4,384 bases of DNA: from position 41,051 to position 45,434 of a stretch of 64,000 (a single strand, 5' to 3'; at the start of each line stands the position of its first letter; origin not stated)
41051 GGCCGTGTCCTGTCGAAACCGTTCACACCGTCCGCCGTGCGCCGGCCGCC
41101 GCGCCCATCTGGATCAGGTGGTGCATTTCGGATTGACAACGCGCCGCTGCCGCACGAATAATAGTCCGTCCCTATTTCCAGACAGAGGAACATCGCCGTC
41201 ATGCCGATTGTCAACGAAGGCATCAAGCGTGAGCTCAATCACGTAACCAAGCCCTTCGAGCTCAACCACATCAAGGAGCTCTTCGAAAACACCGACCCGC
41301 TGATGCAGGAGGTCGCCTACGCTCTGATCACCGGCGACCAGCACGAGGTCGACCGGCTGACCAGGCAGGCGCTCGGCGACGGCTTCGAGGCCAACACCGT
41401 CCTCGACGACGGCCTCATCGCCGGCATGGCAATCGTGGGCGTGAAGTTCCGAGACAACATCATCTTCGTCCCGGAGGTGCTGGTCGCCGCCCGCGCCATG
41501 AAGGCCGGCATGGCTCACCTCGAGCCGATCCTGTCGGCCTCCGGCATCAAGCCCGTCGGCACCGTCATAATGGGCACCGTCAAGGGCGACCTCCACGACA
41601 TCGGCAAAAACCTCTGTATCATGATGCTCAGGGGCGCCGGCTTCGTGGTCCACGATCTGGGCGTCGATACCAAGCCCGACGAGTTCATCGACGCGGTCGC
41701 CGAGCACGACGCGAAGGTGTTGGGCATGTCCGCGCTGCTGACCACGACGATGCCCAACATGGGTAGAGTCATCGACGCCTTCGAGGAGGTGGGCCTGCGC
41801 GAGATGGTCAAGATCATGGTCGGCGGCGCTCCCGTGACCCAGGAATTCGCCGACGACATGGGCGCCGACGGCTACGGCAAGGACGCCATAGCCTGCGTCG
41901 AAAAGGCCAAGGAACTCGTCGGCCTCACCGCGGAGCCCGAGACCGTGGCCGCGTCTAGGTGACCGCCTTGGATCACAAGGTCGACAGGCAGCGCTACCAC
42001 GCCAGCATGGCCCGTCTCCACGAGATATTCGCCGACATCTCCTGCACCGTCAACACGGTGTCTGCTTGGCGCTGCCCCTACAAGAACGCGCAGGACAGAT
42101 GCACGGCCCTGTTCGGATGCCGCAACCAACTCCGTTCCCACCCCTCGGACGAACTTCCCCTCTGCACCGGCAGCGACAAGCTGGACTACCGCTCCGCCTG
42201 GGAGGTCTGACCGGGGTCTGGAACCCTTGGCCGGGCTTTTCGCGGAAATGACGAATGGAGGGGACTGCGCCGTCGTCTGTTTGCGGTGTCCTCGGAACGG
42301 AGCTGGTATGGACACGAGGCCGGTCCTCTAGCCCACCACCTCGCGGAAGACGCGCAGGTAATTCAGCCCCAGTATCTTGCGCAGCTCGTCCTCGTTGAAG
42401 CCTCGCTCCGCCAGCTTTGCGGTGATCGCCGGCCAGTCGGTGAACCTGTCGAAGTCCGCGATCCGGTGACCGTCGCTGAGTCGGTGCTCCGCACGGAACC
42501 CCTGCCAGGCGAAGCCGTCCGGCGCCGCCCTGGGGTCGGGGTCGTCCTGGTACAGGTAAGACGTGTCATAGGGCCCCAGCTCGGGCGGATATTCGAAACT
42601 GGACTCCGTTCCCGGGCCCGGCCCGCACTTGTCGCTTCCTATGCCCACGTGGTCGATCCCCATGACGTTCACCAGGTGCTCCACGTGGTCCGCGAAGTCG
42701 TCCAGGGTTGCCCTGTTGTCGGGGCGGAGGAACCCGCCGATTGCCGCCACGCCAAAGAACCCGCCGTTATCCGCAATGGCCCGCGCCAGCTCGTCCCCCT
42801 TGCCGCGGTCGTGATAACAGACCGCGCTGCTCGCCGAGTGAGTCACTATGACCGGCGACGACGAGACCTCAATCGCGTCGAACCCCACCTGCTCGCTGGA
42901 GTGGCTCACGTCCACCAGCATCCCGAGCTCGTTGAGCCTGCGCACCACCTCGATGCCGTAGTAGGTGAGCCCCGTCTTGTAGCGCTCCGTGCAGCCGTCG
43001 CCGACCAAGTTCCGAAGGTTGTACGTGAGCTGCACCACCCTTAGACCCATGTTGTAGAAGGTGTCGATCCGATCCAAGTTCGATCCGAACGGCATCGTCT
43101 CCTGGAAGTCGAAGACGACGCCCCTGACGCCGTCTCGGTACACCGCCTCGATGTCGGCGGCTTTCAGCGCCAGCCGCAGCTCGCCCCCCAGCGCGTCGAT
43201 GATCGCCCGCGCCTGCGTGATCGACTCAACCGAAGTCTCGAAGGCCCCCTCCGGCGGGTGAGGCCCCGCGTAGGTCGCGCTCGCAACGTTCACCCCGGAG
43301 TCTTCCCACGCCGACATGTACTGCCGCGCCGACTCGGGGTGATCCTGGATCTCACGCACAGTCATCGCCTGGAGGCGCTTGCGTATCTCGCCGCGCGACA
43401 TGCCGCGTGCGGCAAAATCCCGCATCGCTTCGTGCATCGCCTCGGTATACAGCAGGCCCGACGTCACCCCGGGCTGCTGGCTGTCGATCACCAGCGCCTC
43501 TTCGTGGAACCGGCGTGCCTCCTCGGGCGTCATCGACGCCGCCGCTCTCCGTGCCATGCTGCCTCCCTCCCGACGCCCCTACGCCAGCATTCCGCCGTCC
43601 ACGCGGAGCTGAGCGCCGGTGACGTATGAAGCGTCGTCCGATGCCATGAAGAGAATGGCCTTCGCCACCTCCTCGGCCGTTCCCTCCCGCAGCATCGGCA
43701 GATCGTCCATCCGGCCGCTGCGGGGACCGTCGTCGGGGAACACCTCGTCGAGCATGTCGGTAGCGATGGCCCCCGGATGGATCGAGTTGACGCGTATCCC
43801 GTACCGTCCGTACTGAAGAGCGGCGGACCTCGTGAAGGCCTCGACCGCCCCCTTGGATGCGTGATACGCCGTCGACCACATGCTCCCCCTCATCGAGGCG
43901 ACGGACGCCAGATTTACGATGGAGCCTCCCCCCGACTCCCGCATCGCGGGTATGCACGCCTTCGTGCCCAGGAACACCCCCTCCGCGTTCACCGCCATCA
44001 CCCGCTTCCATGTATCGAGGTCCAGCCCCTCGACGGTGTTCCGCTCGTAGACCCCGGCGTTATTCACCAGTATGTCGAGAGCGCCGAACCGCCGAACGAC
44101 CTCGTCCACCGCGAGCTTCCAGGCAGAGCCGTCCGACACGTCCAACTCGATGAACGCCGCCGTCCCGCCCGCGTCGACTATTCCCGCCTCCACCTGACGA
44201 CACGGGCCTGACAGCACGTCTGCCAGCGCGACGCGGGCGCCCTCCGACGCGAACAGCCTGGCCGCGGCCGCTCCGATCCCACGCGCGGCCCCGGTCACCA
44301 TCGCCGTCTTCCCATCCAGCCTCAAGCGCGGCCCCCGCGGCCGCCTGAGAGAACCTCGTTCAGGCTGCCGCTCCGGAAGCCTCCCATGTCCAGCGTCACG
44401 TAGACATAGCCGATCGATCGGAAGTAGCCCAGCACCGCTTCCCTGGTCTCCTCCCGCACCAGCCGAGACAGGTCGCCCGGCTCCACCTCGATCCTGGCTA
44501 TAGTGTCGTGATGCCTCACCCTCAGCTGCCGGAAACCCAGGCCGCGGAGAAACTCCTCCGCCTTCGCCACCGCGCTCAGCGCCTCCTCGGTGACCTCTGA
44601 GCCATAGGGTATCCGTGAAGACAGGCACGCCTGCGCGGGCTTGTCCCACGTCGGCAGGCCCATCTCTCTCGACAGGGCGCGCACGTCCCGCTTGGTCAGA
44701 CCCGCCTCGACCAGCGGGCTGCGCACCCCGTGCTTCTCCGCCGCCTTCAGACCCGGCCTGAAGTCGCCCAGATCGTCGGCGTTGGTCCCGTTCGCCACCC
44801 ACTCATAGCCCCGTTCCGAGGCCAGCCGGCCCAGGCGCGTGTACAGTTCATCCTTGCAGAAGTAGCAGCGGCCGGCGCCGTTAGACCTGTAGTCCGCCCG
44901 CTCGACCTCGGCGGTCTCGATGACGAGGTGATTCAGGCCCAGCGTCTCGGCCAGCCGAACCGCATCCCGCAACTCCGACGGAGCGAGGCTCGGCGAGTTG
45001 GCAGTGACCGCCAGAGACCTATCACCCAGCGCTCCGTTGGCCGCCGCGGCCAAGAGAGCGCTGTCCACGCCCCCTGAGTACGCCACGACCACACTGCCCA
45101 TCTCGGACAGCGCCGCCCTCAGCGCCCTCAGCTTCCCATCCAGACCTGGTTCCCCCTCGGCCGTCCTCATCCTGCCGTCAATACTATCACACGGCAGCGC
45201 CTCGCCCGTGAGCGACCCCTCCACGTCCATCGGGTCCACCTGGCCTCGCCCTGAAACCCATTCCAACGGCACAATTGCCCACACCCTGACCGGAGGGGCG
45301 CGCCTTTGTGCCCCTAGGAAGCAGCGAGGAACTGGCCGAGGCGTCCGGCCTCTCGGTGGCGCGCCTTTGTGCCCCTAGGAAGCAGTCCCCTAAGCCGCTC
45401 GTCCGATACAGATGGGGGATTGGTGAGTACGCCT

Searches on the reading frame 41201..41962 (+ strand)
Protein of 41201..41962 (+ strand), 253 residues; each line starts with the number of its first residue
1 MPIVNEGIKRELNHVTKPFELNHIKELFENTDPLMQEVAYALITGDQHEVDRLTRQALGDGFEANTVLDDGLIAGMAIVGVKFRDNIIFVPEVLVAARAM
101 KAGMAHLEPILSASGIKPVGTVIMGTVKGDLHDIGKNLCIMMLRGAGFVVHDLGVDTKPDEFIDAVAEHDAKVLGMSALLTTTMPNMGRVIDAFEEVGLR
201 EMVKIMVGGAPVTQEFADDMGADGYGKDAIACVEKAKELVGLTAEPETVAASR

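Call 50: search_protein_families(library=pfam, proteins=[window:41201-41962:+], max_evalue=0.00001)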
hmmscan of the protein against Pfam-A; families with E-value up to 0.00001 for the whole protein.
window:41201-41962:+ (253 aa): 2 families
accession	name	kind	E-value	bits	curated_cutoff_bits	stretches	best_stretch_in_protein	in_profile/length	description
PF02310.24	B12-binding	-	6.3e-27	94.3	32.1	1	121-231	2-118/121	B12 binding domain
PF02607.22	B12-binding_2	-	2.2e-20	73.1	23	1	36-108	3-74/74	B12 binding domain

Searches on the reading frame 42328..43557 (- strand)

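Call 50: search_protein_families(library=pfam, proteins=[window:42328-43557:-], max_evalue=0.00001)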
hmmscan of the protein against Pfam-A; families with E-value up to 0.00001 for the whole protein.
window:42328-43557:- (409 aa): 1 family
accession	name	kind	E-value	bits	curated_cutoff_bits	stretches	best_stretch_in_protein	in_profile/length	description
PF01244.27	Peptidase_M19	-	2.8e-76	257.2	26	1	75-406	33-319/319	Membrane dipeptidase (Peptidase family M19)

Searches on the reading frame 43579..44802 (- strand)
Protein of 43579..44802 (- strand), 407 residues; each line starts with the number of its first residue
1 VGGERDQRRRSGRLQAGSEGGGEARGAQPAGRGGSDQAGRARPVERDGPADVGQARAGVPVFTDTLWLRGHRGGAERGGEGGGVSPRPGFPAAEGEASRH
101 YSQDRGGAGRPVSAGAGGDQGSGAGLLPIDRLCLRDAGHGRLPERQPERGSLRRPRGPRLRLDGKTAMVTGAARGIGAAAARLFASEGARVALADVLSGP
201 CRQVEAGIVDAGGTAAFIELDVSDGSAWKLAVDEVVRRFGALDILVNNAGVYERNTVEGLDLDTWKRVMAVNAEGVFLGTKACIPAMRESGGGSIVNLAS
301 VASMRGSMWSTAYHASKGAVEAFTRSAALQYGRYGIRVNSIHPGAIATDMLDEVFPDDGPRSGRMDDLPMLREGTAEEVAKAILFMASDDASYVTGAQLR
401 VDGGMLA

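Call 50: search_protein_families(library=pfam, proteins=[window:43579-44802:-], max_evalue=0.00001)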
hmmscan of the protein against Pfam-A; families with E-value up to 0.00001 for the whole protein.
window:43579-44802:- (407 aa): 3 families
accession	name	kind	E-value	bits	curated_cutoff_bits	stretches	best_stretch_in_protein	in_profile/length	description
PF13561.12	adh_short_C2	-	4.5e-66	223.2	27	1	171-405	1-235/236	Enoyl-(Acyl carrier protein) reductase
PF00106.31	adh_short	-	4.3e-58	196.5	26.6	1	165-357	1-193/195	short chain dehydrogenase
PF08659.16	KR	-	8.4e-12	45.8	22.6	1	166-327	2-163/180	KR domain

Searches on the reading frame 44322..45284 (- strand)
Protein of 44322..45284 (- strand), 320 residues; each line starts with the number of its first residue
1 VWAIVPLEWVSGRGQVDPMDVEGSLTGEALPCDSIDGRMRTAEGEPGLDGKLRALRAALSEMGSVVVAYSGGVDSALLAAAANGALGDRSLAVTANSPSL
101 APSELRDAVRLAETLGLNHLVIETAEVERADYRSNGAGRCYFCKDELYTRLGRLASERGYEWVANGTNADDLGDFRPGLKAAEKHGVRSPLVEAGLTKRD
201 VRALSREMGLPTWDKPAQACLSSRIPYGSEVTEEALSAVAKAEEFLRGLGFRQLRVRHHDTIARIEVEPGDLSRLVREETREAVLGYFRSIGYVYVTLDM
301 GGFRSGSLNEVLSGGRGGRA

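Call 51: search_protein_families(library=pfam, proteins=[window:44322-45284:-], max_evalue=0.00001)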
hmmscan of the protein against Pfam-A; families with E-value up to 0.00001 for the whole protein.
window:44322-45284:- (320 aa): 1 family
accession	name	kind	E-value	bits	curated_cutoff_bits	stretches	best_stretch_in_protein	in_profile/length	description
PF02540.23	NAD_synthase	-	2.2e-08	34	21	1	62-130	18-87/242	NAD synthase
